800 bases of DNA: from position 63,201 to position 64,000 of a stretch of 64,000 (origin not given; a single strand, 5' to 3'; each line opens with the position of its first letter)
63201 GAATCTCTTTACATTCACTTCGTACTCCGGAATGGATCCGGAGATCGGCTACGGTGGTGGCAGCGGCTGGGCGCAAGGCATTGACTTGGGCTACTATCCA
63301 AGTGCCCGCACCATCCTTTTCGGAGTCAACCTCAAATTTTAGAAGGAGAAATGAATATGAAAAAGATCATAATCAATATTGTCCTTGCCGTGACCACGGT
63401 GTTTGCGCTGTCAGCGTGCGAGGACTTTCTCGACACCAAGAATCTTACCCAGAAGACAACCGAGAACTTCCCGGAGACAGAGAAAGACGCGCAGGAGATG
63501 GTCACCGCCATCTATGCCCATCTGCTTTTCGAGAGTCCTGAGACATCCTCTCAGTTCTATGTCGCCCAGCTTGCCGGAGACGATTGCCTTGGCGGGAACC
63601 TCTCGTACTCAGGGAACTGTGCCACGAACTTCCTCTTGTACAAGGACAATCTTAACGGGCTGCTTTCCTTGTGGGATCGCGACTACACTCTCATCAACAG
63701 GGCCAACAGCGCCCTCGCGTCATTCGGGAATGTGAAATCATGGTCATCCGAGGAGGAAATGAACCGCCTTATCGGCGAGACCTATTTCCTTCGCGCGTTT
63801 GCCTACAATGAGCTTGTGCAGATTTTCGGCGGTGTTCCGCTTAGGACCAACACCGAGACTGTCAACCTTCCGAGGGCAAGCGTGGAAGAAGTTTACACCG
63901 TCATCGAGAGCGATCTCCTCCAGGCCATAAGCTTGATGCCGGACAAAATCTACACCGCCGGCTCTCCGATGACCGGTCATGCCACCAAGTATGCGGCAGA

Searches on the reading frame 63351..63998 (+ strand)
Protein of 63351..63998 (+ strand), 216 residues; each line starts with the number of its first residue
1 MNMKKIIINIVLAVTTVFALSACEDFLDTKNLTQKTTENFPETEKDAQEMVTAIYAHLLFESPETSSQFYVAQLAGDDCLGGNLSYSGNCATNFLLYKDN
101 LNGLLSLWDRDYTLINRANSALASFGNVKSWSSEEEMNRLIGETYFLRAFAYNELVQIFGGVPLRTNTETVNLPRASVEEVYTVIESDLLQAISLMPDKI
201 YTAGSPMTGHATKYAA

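Call 58: search_protein_families(library=pfam, proteins=[window:63351-63998:+], max_evalue=0.00001)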
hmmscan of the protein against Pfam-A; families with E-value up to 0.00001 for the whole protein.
window:63351-63998:+ (216 aa): 1 family
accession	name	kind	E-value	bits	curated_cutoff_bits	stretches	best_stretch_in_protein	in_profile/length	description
PF14322.12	SusD-like_3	-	1.1e-25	91.4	27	1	25-216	1-182/191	Starch-binding associating with outer membrane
